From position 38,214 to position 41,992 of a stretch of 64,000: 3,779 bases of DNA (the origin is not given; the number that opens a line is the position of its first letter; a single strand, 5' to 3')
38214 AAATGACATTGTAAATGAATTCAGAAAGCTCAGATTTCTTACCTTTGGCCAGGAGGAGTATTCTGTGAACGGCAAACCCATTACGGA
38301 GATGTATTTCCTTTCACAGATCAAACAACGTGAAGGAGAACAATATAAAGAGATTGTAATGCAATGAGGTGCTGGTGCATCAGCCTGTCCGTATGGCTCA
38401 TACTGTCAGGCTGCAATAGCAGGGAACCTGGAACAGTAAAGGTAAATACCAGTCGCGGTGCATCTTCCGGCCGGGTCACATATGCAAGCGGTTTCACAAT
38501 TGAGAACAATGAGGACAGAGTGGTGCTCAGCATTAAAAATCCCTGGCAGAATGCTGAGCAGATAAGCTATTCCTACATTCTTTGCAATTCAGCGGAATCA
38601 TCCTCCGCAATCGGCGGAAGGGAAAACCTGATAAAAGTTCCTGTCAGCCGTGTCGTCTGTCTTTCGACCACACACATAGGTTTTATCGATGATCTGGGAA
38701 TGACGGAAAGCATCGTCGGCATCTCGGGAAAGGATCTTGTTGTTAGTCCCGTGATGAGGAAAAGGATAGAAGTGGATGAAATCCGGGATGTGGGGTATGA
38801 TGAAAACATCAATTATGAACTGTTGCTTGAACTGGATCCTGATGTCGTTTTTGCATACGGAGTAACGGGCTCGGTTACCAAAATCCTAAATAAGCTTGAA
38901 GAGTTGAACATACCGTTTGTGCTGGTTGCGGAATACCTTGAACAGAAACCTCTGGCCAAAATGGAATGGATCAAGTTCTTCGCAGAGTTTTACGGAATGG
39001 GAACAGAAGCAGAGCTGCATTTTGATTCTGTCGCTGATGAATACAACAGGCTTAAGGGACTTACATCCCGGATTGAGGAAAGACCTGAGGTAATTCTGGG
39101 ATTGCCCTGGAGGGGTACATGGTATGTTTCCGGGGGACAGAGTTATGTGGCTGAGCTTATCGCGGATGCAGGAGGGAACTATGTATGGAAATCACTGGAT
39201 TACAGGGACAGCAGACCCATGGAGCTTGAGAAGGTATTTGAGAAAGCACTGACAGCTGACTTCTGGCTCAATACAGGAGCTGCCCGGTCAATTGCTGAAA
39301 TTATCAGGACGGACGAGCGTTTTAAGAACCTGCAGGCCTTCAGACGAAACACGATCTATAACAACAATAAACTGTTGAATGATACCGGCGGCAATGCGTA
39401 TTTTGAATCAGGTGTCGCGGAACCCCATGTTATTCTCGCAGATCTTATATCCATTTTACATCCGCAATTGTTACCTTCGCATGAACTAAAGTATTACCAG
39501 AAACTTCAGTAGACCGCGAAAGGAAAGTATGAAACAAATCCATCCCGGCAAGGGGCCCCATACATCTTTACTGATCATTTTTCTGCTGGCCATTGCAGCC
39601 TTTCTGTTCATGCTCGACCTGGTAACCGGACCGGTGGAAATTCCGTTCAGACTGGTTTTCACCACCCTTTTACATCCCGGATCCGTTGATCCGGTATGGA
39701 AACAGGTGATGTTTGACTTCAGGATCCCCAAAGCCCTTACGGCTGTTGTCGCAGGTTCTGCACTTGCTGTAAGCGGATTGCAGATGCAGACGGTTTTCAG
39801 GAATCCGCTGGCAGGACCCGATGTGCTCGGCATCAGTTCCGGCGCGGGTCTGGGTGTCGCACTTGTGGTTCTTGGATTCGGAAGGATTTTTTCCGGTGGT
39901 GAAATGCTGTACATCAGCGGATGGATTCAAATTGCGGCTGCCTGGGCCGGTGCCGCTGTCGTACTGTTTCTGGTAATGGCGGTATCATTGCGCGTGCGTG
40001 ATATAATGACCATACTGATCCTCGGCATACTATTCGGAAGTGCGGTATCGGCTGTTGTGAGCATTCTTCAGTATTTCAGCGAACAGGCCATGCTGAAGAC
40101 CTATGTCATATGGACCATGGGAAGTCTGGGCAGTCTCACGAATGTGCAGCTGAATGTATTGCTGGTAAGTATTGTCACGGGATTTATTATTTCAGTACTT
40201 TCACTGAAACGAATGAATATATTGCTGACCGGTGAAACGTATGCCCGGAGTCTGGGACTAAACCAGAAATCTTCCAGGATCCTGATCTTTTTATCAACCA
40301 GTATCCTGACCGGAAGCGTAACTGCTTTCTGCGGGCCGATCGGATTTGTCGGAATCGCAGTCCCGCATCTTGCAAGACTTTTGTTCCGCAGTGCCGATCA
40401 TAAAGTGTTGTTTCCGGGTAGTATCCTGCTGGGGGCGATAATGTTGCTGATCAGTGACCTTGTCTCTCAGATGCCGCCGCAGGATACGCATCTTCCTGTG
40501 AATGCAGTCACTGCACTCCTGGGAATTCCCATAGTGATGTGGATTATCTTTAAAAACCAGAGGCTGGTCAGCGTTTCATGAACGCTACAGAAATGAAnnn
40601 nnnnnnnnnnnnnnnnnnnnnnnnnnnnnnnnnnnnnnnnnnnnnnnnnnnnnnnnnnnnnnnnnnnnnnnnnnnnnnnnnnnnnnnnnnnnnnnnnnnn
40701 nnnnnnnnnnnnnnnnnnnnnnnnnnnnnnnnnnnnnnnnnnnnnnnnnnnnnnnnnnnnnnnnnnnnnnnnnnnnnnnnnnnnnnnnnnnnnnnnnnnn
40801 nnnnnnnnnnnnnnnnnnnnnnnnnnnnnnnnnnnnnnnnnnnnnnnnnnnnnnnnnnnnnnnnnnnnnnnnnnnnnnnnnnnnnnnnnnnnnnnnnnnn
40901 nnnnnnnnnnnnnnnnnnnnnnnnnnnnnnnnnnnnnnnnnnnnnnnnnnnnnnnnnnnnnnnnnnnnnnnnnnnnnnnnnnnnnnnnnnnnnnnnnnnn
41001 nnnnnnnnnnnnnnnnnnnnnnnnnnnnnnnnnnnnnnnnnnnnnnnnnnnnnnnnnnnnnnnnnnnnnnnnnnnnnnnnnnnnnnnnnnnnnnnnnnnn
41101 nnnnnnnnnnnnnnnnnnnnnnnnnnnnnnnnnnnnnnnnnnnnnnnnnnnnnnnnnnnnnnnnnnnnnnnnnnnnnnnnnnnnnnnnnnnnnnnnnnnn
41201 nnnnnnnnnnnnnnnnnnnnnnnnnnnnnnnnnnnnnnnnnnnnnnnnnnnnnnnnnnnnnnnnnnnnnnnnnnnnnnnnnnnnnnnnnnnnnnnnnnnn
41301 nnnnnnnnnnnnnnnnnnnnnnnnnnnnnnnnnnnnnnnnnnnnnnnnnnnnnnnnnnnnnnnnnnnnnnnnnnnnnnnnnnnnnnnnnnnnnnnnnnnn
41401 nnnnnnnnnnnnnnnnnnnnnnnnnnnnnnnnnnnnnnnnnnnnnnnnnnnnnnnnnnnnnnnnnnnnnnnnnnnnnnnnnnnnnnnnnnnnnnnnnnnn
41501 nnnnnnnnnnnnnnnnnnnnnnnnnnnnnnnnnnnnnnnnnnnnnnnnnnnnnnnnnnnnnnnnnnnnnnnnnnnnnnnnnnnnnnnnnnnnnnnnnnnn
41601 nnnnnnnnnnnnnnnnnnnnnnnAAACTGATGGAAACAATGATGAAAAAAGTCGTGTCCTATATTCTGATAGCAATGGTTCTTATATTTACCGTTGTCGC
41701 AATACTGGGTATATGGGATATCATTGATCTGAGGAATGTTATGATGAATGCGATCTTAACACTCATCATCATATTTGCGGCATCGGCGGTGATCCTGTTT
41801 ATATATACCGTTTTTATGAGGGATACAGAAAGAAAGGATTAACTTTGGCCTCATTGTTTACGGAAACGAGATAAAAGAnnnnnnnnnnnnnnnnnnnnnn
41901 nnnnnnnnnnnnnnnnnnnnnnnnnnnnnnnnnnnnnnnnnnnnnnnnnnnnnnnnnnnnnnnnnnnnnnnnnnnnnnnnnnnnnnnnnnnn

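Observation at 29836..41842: Cobalamin-riboswitch uptake locus split by a T9SS-secreted protease and a ~1000-aa repeat protein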

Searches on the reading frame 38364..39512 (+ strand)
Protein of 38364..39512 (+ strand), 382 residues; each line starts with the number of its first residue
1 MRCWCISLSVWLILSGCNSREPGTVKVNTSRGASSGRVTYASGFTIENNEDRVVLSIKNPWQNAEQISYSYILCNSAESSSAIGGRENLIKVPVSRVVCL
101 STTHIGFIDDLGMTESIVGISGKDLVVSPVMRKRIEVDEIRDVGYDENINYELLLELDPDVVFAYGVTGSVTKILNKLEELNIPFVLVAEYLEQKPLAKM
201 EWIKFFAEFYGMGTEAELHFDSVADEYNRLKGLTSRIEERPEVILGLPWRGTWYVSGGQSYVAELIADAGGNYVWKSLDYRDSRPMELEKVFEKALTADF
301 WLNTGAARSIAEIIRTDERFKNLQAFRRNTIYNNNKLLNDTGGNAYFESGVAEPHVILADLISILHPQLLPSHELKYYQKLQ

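Call 3: search_protein_families(library=pfam, proteins=[window:38364-39512:+], max_evalue=0.01)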
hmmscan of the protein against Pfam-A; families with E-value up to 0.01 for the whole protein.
window:38364-39512:+ (382 aa): 1 family
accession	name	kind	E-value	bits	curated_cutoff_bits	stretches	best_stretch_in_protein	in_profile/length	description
PF01497.23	Peripla_BP_2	-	3.7e-22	79.3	27.5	1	97-332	1-229/235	Periplasmic binding protein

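Call 9: search_protein_families(library=ncbifam, proteins=[window:38364-39512:+], max_evalue=0.001)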
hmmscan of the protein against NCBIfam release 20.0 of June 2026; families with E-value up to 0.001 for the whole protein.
window:38364-39512:+ (382 aa): 1 family
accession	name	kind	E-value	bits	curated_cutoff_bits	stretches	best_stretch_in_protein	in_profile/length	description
TIGR03659.1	IsdE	equivalog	1.8e-08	33.9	298.65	1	136-345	72-278/292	heme ABC transporter substrate-binding protein IsdE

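Call 56: find_related_loci(query=A3, collection=metagenome_contigs, flank=10000)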
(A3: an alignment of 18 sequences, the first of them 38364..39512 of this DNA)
Query A3 (382 aa) in metagenome_contigs; peptide patterns used: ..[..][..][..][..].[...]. (x = any residue, [..] = any of these).
600 stretches matched a pattern (row limit reached: there are more); 555 encode a relative of the query (tblastn E <= 1e-3); the best 80 are kept; 80 distinct loci.
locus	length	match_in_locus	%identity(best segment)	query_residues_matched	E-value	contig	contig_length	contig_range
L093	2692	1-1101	54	12-381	3e-137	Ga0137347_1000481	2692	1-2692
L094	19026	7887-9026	53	2-382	5e-130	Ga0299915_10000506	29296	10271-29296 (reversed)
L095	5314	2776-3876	52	16-382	2e-130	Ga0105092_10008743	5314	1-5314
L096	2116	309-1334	54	40-381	1e-132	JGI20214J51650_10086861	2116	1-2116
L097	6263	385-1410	53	40-381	1e-120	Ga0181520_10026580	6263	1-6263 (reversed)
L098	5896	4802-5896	48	8-375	3e-119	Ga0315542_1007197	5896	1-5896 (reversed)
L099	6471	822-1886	52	28-382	9e-119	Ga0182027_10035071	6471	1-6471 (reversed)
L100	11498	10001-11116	46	8-381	8e-114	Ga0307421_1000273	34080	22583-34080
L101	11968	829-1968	46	1-381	3e-112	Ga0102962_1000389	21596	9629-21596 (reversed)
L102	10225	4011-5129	42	12-381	1e-107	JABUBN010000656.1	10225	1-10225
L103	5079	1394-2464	45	26-381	2e-107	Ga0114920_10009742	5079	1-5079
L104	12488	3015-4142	44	1-379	1e-106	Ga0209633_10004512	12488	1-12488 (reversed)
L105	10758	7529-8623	44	12-378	4e-106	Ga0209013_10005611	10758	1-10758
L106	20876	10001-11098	43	15-382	1e-105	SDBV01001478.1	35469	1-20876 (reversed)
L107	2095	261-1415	43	2-381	7e-112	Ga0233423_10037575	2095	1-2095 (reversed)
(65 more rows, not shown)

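Call 81: search_solved_structures(query=A3, max_evalue=0.001)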
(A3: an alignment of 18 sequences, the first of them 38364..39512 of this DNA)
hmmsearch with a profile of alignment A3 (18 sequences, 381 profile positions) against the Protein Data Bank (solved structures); distinct sequences matched with E-value up to 0.001: 39.
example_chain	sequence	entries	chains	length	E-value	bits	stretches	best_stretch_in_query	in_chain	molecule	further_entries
5joq_A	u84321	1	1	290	6.1e-09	38.3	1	139-332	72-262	Lmo2184 protein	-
4m7o_A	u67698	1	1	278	1.3e-08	37.2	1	146-302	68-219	Iron-binding protein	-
2q8p_A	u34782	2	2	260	2e-08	36.6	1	137-331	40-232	Iron-regulated surface determinant E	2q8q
5m34_A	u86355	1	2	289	5.6e-08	35.2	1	136-296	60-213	Vitamin B12-binding protein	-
1n2z_A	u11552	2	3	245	5.9e-08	35.1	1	136-296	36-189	Vitamin B12 transport protein btuF | Vitamin B12-binding protein btuF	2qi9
1n4a_A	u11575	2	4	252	6.4e-08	35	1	136-296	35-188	Vitamin B12 transport protein btuF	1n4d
4dbl_E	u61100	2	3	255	6.6e-08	35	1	136-296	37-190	Vitamin B12-binding protein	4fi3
5m3b_A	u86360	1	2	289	8.8e-08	34.5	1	136-296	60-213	Vitamin B12-binding protein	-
5ovw_A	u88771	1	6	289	9.1e-08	34.5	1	136-296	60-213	Vitamin B12-binding protein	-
5m29_A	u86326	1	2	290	9.2e-08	34.5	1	136-296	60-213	Vitamin B12-binding protein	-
5m2q_A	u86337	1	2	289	9.8e-08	34.4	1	136-296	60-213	Outer membrane protein A,Vitamin B12-binding protein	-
4hn9_A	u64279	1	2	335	1.2e-07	34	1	105-331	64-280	Iron complex transport system substrate-binding protein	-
4ovk_A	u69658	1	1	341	4e-07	32.4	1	145-292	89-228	Periplasmic binding protein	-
6all_A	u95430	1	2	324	4.1e-07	32.4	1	81-238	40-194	Fe(3+)-citrate-binding protein yfmC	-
9ht5_A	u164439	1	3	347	4.6e-07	32.2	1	146-304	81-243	Periplasmic substrate-binding transport protein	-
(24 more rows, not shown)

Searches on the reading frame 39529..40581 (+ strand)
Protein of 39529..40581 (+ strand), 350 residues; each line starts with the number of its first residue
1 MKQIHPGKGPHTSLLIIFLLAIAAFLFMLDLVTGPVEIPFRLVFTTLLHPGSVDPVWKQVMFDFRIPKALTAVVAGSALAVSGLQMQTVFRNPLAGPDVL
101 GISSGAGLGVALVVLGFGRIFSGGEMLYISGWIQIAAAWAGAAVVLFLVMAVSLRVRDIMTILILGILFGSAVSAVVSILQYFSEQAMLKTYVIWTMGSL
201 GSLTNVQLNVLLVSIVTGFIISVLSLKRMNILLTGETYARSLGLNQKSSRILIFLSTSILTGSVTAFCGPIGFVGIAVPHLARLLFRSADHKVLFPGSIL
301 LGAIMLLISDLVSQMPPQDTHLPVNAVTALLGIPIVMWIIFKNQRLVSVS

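Call 3: search_protein_families(library=pfam, proteins=[window:39529-40581:+], max_evalue=0.01)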
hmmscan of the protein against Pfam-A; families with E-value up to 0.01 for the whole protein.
window:39529-40581:+ (350 aa): 1 family
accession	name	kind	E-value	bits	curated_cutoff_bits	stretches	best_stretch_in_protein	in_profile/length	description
PF01032.23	FecCD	-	1e-73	248.6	26.5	1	23-342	2-311/311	FecCD transport family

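Call 9: search_protein_families(library=ncbifam, proteins=[window:39529-40581:+], max_evalue=0.001)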
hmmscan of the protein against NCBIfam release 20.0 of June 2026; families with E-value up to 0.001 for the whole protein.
window:39529-40581:+ (350 aa): 16 families
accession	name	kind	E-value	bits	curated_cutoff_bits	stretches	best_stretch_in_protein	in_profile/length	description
NF003001.0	PRK03784.1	equivalog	7.8e-57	192.9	334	1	17-345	20-330/332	vitamin B12 ABC transporter permease BtuC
NF007866.0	PRK10577.1-2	equivalog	4.8e-48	164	554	1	58-344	388-664/666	Fe(3+)-hydroxamate ABC transporter permease FhuB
NF007081.0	PRK09535.1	equivalog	2.5e-45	155.4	461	1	51-342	81-360/366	vitamin B12 ABC transporter permease BtuC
NF007871.0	PRK10577.2-2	equivalog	9.4e-45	153.3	899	2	135-345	123-333/679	Fe(3+)-hydroxamate ABC transporter permease FhuB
NF007872.0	PRK10577.2-3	equivalog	1e-43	149.7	727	1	20-345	358-671/676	Fe(3+)-hydroxamate ABC transporter permease FhuB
NF008407.0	PRK11228.1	equivalog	1.4e-42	145.8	396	1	17-342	10-328/330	iron-dicitrate ABC transporter permease FecC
NF007299.0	PRK09777.1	equivalog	3.4e-42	144.8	406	1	15-342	5-316/318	Fe(3+) dicitrate ABC transporter permease subunit FecD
TIGR03869.1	F420-0_ABCperm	hypoth_equivalog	3.3e-39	135.1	437.35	1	56-344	44-322/325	putative F420-0 ABC transporter permease subunit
NF007867.0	PRK10577.1-3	subfamily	4.6e-39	134.3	849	1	59-343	430-705/710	Fe(3+)-hydroxamate ABC transporter permease FhuB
NF007760.0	PRK10441.1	equivalog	7.6e-38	130.5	428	1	17-345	14-331/335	Fe(3+)-siderophore ABC transporter permease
NF007873.0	PRK10577.2-4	equivalog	1.1e-37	130.1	1012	2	129-348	91-306/646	Fe(3+)-hydroxamate ABC transporter permease FhuB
NF007870.0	PRK10577.2-1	equivalog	1.4e-34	119.8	1355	2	141-342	128-329/678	Fe(3+)-hydroxamate ABC transporter permease FhuB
NF007759.0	PRK10440.1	equivalog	1.6e-34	119.6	422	1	17-344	13-327/330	iron-enterobactin ABC transporter permease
NF007868.0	PRK10577.1-5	equivalog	5e-32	111.2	943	1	15-341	16-329/666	Fe(3+)-hydroxamate ABC transporter permease FhuB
NF007869.0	PRK10577.1-6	equivalog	1.9e-28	99.3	954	1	17-343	382-694/703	Fe(3+)-hydroxamate ABC transporter permease FhuB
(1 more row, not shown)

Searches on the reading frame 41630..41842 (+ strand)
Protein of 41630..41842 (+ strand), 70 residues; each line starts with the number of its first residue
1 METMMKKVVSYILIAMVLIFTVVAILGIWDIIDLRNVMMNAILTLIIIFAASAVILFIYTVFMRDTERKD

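Call 88: search_protein_families(library=pfam, proteins=[window:41630-41842:+], max_evalue=0.0001)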
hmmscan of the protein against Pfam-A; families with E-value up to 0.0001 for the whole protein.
window:41630-41842:+ (70 aa): 0 families
